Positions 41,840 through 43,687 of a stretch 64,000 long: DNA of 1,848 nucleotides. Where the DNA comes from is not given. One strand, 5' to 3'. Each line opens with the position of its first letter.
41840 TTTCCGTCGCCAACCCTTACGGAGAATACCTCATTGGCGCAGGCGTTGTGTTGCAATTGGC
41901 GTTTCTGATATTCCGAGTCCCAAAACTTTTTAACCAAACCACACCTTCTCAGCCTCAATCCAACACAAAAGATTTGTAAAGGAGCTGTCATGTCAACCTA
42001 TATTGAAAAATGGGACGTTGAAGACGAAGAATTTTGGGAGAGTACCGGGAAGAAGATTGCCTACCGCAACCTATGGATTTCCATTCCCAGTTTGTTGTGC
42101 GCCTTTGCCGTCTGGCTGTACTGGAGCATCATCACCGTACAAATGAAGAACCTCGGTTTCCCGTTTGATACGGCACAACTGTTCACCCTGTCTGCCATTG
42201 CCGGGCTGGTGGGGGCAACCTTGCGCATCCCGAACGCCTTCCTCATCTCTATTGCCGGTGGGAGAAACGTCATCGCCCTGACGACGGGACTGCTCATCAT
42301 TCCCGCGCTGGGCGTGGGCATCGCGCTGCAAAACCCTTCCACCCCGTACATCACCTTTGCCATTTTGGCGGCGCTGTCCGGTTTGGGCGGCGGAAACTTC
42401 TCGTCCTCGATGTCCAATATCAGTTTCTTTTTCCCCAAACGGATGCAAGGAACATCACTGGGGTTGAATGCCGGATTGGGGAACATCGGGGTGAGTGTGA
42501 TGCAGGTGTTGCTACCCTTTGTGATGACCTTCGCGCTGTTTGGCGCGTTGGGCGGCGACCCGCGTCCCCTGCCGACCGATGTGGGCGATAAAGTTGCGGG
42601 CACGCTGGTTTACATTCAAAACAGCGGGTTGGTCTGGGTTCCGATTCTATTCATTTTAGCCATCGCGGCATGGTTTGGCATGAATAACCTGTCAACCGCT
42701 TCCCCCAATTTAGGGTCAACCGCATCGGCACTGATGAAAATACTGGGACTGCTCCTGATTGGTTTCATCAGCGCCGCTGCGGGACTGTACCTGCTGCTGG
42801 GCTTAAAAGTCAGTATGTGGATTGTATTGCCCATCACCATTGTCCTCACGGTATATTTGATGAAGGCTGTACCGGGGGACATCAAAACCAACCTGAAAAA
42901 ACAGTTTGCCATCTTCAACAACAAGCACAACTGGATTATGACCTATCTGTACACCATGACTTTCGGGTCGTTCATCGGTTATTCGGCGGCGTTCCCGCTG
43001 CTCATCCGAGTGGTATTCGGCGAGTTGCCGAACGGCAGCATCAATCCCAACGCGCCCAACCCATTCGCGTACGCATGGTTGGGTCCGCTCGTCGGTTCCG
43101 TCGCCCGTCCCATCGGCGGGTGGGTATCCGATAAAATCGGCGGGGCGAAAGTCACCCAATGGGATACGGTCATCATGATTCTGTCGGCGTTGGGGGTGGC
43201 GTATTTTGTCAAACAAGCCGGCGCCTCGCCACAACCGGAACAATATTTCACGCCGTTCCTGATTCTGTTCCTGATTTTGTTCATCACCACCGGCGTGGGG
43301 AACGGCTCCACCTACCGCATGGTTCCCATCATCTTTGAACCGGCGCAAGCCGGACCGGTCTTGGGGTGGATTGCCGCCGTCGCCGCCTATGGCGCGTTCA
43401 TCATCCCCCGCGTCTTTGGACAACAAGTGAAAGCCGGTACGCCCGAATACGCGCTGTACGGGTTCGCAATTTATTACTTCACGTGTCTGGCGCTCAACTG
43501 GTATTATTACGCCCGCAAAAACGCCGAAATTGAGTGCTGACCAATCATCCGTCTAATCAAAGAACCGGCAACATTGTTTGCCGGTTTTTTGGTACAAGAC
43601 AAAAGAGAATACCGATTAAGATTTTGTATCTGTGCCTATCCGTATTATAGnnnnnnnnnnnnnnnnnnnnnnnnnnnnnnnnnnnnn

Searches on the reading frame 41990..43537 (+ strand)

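Call 10: search_protein_families(library=pfam, proteins=[window:41990-43537:+], max_evalue=0.001)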
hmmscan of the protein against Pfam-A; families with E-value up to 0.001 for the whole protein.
window:41990-43537:+ (516 aa): 1 family
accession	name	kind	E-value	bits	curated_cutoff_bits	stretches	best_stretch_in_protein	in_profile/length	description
PF07690.21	MFS_1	-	1.4e-12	47.6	33.4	2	35-181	6-147/347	Major Facilitator Superfamily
